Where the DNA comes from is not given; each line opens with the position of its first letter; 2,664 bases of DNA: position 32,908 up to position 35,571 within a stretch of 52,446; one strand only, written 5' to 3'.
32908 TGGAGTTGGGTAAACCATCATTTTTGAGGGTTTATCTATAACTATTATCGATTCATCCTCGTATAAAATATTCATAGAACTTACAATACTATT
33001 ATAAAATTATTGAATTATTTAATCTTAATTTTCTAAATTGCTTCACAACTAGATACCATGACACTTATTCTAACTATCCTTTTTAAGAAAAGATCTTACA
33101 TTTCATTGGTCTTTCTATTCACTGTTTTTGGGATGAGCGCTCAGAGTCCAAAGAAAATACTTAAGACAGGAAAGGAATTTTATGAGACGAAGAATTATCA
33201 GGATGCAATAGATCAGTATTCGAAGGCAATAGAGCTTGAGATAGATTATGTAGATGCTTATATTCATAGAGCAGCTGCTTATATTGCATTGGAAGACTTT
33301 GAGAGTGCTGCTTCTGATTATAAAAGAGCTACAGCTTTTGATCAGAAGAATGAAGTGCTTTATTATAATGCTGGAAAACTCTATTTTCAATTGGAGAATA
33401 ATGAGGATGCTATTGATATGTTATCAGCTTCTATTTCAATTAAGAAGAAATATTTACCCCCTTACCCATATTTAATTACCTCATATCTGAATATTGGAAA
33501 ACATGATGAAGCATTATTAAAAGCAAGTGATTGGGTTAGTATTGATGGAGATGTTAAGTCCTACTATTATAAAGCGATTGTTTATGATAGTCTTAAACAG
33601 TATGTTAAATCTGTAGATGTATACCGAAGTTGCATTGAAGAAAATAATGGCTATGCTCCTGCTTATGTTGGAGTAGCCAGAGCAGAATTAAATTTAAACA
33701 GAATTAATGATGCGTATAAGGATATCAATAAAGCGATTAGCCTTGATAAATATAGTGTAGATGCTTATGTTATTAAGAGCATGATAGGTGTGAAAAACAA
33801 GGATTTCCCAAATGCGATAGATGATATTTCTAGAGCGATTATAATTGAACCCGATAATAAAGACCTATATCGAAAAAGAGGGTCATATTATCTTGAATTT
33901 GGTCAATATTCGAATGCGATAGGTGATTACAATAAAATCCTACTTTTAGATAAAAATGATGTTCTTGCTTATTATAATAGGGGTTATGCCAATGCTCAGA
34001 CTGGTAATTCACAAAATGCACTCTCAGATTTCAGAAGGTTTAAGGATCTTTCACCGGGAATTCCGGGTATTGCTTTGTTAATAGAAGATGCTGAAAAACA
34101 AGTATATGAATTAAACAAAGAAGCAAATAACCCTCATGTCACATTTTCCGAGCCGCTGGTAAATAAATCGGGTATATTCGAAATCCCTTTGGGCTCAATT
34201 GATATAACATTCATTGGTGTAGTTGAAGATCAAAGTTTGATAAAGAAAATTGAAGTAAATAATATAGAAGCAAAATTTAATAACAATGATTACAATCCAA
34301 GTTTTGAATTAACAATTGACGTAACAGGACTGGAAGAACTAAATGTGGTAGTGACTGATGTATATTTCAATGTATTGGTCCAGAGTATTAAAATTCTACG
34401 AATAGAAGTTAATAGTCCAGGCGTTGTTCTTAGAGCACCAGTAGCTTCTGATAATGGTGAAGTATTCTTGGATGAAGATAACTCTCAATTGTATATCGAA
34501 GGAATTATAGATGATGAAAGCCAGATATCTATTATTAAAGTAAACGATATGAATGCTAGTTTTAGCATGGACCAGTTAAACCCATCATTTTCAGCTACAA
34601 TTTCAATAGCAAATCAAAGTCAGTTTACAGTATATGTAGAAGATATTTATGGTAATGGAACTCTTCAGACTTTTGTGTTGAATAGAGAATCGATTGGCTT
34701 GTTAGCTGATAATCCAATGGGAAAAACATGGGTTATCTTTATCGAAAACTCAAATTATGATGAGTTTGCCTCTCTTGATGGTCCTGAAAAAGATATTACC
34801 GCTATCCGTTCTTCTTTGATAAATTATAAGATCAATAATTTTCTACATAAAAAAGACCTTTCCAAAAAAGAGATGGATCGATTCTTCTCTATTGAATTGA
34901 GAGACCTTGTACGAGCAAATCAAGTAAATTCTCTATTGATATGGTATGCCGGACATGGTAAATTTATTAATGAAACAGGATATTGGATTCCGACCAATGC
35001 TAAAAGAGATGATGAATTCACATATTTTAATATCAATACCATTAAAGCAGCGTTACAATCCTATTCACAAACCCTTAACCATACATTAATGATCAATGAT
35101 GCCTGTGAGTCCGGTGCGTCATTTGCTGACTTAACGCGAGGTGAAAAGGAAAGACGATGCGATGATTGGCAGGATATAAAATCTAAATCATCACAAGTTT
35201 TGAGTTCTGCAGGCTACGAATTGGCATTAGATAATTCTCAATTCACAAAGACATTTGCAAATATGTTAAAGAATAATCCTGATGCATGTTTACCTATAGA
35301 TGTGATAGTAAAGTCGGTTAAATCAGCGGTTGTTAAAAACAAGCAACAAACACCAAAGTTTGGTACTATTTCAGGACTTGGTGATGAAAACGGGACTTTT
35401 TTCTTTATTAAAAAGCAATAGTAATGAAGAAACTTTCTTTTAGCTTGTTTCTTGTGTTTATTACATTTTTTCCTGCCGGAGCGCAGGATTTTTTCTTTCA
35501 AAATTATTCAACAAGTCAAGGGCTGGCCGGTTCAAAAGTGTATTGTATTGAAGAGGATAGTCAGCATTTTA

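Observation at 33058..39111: Translationally coupled cassette: exported TPR-caspase, periplasmic-propeller/PP2C phosphatase and LOG-family hydrolase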

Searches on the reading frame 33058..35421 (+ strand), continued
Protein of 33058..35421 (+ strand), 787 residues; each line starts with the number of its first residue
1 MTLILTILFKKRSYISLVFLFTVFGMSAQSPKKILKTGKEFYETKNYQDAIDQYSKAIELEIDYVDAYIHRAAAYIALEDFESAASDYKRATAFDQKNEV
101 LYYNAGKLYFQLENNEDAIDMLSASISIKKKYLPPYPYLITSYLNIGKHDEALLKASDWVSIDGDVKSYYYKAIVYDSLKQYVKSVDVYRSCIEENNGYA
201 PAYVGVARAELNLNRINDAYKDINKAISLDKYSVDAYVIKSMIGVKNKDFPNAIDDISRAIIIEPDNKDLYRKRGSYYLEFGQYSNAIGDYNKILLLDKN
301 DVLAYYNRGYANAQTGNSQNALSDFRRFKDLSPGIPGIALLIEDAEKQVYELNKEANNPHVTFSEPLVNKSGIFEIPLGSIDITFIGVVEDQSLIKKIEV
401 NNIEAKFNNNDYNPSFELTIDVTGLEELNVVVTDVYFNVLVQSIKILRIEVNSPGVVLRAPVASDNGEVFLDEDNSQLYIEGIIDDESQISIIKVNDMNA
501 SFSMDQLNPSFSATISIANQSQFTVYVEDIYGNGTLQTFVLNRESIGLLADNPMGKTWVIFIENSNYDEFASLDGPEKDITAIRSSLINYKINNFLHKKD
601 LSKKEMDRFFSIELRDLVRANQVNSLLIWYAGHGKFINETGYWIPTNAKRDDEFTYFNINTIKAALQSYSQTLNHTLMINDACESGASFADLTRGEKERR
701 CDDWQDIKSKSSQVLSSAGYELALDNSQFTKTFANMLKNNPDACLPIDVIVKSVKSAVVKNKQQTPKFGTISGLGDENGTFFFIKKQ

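Call 24: find_encoding_contigs(protein=P0005, flank=10000, max_places=1)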
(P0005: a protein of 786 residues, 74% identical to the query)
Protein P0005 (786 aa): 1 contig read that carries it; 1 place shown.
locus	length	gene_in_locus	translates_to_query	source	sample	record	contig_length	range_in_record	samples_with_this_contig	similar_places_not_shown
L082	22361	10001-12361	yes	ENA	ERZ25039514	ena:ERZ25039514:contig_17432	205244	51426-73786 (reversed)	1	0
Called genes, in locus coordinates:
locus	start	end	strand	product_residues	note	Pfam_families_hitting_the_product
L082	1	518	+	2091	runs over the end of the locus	PF07719:TPR_2 (faint), PF13432:TPR_16 (faint), PF14559:TPR_19 (faint), PF05036:SPOR (faint)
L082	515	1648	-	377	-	PF00083:Sugar_tr, PF06609:TRI12 (weak), PF07690:MFS_1, PF05977:MFS_3 (faint), PF00083:Sugar_tr, PF07690:MFS_1, PF03209:PUCC (weak)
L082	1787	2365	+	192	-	PF01612:DNA_pol_A_exo1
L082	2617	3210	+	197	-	-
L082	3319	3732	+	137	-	-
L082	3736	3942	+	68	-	PF00873:ACR_tran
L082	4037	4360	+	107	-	PF00873:ACR_tran (weak)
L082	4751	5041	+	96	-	PF00873:ACR_tran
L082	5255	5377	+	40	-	-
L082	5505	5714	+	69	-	-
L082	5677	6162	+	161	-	PF00873:ACR_tran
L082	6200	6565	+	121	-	PF00873:ACR_tran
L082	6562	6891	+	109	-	PF00873:ACR_tran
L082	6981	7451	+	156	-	PF02321:OEP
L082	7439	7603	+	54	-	-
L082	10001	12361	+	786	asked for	PF12895:ANAPC3 (faint), PF00515:TPR_1 (faint), PF07719:TPR_2 (faint), PF13181:TPR_8 (faint), PF13414:TPR_11, PF13424:TPR_12 (faint), PF13428:TPR_14 (faint), PF13371:TPR_9 (weak), +3 more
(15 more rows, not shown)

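Call 25: find_encoding_contigs(protein=P0007, flank=10000, max_places=1)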
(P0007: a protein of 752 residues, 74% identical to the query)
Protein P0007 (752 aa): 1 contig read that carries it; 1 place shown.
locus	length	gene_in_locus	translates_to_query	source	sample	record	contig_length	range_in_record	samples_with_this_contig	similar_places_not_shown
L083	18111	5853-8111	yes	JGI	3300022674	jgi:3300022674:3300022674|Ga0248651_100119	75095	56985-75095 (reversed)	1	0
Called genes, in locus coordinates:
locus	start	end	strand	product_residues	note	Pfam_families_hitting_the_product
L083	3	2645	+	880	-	?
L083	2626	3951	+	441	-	PF02321:OEP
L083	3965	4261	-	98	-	PF02575:YbaB_DNA_bd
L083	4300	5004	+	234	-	PF02592:Vut_1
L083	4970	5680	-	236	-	PF00849:PseudoU_synth_2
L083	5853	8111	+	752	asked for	PF00515:TPR_1 (faint), PF07719:TPR_2 (faint), PF12895:ANAPC3 (faint), PF13181:TPR_8 (faint), PF13414:TPR_11, PF13424:TPR_12 (faint), PF13428:TPR_14 (faint), PF13371:TPR_9 (weak), +3 more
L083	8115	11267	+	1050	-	PF07494:Reg_prop (faint), PF07495:Y_Y_Y, PF07228:SpoIIE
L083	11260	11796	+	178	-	PF18306:LDcluster4, PF03641:Lysine_decarbox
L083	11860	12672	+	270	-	PF00106:adh_short, PF13561:adh_short_C2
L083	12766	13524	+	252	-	PF10988:DUF2807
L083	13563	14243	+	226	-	-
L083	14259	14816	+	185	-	PF07638:Sigma70_ECF (weak), PF04542:Sigma70_r2, PF08281:Sigma70_r4_2, PF04545:Sigma70_r4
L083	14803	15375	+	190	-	-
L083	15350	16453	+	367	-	-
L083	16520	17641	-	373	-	PF11138:DUF2911, PF07719:TPR_2 (faint), PF13181:TPR_8 (faint), PF00515:TPR_1 (faint)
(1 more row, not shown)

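Call 26: find_encoding_contigs(protein=P0011, flank=10000, max_places=1)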
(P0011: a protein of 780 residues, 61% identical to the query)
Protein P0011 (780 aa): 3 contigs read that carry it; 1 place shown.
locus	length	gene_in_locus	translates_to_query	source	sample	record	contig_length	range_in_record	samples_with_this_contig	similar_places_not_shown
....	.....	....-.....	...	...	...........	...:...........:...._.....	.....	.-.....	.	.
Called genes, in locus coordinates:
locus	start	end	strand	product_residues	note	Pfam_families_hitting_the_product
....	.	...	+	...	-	?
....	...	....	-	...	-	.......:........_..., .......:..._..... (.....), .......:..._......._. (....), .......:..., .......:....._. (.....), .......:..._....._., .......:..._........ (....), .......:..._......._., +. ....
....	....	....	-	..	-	-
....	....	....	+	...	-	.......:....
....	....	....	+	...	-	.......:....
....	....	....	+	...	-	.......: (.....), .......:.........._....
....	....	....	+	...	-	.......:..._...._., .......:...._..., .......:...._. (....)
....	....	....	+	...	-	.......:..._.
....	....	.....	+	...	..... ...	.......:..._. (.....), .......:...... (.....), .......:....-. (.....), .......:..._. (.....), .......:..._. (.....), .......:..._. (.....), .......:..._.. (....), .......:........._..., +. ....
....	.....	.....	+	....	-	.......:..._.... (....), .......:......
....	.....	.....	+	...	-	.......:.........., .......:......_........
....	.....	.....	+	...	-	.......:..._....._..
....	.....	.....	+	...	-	-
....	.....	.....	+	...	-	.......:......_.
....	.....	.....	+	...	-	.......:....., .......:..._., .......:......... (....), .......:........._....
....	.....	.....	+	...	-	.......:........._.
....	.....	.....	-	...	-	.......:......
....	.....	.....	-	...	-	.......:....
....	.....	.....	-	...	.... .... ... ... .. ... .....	?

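Call 27: find_encoding_contigs(protein=P0016, flank=10000, max_places=1)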
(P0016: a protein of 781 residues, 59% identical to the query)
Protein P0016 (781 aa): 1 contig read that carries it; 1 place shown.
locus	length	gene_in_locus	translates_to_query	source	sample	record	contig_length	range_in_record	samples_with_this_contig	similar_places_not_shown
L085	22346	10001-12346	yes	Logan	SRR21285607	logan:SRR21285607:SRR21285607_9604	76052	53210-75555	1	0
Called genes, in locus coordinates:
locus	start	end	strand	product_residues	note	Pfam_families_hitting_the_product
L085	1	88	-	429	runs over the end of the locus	PF04389:Peptidase_M28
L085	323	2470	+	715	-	PF17804:TSP_NTD, PF00595:PDZ, PF03572:Peptidase_S41, PF11818:DUF3340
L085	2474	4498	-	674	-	PF00724:Oxidored_FMN, PF00070:Pyr_redox (faint), PF00890:FAD_binding_2, PF01266:DAO, PF03486:HI0933_like (weak), PF07992:Pyr_redox_2, PF12831:FAD_oxidored (weak), PF13450:NAD_binding_8, +3 more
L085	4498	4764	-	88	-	-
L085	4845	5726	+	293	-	PF03976:PPK2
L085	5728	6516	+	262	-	PF03976:PPK2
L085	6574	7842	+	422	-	PF00425:Chorismate_bind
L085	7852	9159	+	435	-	PF01171:ATP_bind_3, PF28558:TilS_SCL, PF11734:TilS_C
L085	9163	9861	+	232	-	PF02592:Vut_1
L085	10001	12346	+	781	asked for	PF07719:TPR_2 (faint), PF12895:ANAPC3 (faint), PF13414:TPR_11 (weak), PF13432:TPR_16 (weak), PF00515:TPR_1 (weak), PF13414:TPR_11 (weak), PF13432:TPR_16 (weak), PF13371:TPR_9 (weak), +7 more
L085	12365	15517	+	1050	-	PF07494:Reg_prop (faint), PF07228:SpoIIE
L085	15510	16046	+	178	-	PF18306:LDcluster4, PF03641:Lysine_decarbox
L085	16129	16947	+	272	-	PF13561:adh_short_C2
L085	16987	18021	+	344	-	-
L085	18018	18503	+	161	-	PF03266:NTPase_1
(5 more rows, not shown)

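Call 28: find_encoding_contigs(protein=P0017, flank=8000, max_places=1)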
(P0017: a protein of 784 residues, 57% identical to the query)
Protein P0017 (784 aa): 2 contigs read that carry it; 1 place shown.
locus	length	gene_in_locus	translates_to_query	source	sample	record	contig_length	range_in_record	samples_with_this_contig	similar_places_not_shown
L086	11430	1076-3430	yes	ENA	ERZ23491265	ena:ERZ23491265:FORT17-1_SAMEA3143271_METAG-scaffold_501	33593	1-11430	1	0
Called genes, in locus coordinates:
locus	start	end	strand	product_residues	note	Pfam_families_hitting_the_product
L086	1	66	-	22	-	?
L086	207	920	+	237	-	PF02592:Vut_1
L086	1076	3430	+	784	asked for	PF12895:ANAPC3 (faint), PF23914:TPR_CcmH_CycH (faint), PF00515:TPR_1 (faint), PF07719:TPR_2 (faint), PF13414:TPR_11, PF13432:TPR_16 (weak), PF13371:TPR_9 (weak), PF00656:Peptidase_C14, +7 more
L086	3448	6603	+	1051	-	PF07494:Reg_prop (weak), PF07228:SpoIIE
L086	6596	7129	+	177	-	PF18306:LDcluster4, PF03641:Lysine_decarbox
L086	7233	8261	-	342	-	PF00581:Rhodanese, PF26341:AAA_SelU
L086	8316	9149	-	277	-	PF00756:Esterase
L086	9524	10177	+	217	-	PF00923:TAL_FSA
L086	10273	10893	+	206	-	PF01300:Sua5_yciO_yrdC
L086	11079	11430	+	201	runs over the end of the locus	PF13590:DUF4136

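Call 29: find_encoding_contigs(protein=P0020, flank=8000, max_places=1)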
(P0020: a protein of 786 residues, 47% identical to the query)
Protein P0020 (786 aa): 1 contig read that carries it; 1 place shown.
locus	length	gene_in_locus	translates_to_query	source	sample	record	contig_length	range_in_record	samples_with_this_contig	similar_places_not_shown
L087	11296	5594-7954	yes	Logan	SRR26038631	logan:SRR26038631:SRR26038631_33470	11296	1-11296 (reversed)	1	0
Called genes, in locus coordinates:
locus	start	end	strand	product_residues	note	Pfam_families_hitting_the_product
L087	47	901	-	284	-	PF03462:PCRF, PF00472:RF-1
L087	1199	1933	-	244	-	PF10988:DUF2807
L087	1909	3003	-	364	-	PF09411:PagL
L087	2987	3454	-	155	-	PF02631:RecX_HTH2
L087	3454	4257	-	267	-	PF17827:PrmC_N (weak), PF02384:N6_Mtase (weak), PF05175:MTS, PF06325:PrmA, PF13847:Methyltransf_31, PF08241:Methyltransf_11, PF08242:Methyltransf_12, PF13649:Methyltransf_25, +1 more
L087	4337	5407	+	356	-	PF00383:dCMP_cyt_deam_1, PF14437:MafB19-deam, PF01872:RibD_C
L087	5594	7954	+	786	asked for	PF13181:TPR_8 (faint), PF25062:ARM_TT21_N (faint), PF00515:TPR_1 (faint), PF07719:TPR_2 (faint), PF12895:ANAPC3 (faint), PF13414:TPR_11, PF13428:TPR_14 (faint), PF13432:TPR_16 (faint), +3 more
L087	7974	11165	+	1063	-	PF07494:Reg_prop (faint), PF08450:SGL (faint), PF07495:Y_Y_Y, PF07228:SpoIIE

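Call 30: find_encoding_contigs(protein=P0023, flank=8000, max_places=1)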
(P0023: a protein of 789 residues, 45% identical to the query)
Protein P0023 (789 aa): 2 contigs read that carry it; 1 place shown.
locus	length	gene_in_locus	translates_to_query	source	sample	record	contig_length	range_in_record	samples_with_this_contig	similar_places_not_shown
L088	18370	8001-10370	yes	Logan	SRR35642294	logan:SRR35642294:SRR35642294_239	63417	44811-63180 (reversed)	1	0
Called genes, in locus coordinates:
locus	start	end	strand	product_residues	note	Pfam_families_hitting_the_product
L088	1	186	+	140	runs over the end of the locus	?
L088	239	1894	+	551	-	PF02463:SMC_N, PF13175:AAA_15, PF13476:AAA_23, PF13304:AAA_21 (faint)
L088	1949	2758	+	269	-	PF13561:adh_short_C2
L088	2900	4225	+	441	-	PF27154:ORF11_beta (faint), PF18962:Por_Secre_tail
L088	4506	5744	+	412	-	PF13393:tRNA-synt_His, PF03129:HGTP_anticodon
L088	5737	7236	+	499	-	PF00221:Lyase_aromatic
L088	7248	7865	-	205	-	PF04264:YceI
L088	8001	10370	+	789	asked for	PF12895:ANAPC3 (faint), PF23914:TPR_CcmH_CycH (faint), PF00515:TPR_1 (faint), PF07719:TPR_2 (faint), PF13181:TPR_8 (faint), PF13414:TPR_11 (faint), PF13424:TPR_12 (faint), PF00656:Peptidase_C14, +5 more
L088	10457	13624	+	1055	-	PF07494:Reg_prop (faint), PF07495:Y_Y_Y, PF07228:SpoIIE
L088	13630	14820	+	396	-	-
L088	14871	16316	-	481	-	PF20434:BD-FAE, PF18962:Por_Secre_tail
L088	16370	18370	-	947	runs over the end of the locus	PF13620:CarboxypepD_reg, PF13715:CarbopepD_reg_2, PF07715:Plug, PF00593:TonB_dep_Rec_b-barrel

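Call 31: find_encoding_contigs(protein=P0044, flank=8000, max_places=1)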
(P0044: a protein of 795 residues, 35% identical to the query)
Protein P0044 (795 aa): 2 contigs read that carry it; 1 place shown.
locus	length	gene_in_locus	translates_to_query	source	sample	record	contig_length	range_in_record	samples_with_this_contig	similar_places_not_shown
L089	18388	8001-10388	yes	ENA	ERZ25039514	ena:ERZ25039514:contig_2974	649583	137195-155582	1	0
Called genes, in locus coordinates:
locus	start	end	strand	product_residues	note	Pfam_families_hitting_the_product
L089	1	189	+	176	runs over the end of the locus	PF02674:Colicin_V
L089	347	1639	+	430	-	PF00579:tRNA-synt_1b, PF22421:SYY_C-terminal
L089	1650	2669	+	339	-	PF02706:Wzz (weak), PF13807:GNVR (weak)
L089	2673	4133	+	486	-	PF04932:Wzy_C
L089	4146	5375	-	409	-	PF07228:SpoIIE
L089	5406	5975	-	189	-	PF08207:EFP_N, PF01132:EFP, PF09285:Elong-fact-P_C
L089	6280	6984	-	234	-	PF00814:TsaD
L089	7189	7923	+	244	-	PF01863:YgjP-like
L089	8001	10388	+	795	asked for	PF07719:TPR_2 (faint), PF13181:TPR_8 (faint), PF13371:TPR_9 (faint), PF13414:TPR_11 (faint), PF13428:TPR_14 (faint), PF13432:TPR_16 (faint), PF00515:TPR_1 (faint), PF00656:Peptidase_C14, +1 more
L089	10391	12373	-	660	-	PF13292:DXP_synthase_N, PF02779:Transket_pyr, PF02780:Transketolase_C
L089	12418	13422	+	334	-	PF00691:OmpA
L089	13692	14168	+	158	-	-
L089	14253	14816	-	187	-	PF01765:RRF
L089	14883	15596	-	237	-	PF00696:AA_kinase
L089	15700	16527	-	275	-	PF25025:EF-Ts_N (weak), PF00889:EF_TS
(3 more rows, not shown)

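Call 71: search_protein_families(library=padloc, proteins=[window:33058-35421:+], max_evalue=0.01)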
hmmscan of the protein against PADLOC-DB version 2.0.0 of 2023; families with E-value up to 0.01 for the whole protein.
window:33058-35421:+ (787 aa): 0 families

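Call 75: predict_structure(alignment_id=A1)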
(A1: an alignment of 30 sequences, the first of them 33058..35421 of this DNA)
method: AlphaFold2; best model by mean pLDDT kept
length: 787 residues; sequences in the alignment: 30
mean_pLDDT: 84.4   pTM: 0.45
mean pLDDT of the five models: 84.4, 83.3, 83.3, 82.8, 81.0
residues with pLDDT >= 90: 373; 70-90: 297; 50-70: 81; < 50: 36
segments of 3 or more residues with pLDDT < 50: 1-3, 24-26, 635-642, 650-658, 684-688, 720-724
pLDDT, mean of each block of 10 residues (from residue 1): 48 62 56 91 95 94 94 96 96 95 97 96 95 95 95 96 94 95 96 94 96 95 96 95 94 97 95 96 95 95 94 90 91 81 82 76 85 82 90 89 88 90 87 88 86 85 82 84 88 90 87 89 92 90 81 86 70 69 89 87 76 79 88 50 52 48 65 83 52 61 75 73 62 90 87 83 73 78 86
secondary structure, 60 per line:
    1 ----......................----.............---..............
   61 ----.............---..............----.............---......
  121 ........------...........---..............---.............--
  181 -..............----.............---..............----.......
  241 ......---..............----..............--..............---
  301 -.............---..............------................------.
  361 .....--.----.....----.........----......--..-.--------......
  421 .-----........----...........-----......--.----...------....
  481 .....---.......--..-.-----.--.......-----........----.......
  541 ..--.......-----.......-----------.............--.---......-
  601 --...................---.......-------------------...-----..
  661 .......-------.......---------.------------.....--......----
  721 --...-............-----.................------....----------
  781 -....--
elements in order (helices of 4 or more, strands of 3 or more residues): H5-26 H31-43 H47-60 H65-77 H81-94 H99-111 H115-128 H135-145 H149-162 H166-178 H182-195 H200-212 H216-229 H234-246 H250-263 H268-281 H284-297 H302-314 H318-331 H338-353 E360-365 E373-377 E382-390 E395-400 E415-421 E427-434 E439-449 E455-460 E468-470 E477-485 E489-495 E510-516 E522-529 E534-542 H545-551 E557-563 H575-587 E594-599 H603-621 E625-631 H659-667 E675-681 H704-708 E711-716 H727-738 E744-746 H747-760 E767-770 E782-785

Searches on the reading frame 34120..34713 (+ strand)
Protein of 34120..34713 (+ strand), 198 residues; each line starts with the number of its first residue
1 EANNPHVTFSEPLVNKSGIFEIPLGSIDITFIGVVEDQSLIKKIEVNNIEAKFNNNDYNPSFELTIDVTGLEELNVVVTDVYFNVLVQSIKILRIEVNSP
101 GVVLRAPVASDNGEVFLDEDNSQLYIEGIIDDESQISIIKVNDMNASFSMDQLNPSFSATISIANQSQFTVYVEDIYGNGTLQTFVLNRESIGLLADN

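Call 10: search_protein_families(library=pfam, proteins=[window:34120-34713:+], max_evalue=10)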
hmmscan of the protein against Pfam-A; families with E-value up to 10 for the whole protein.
seq(198 aa): 0 families
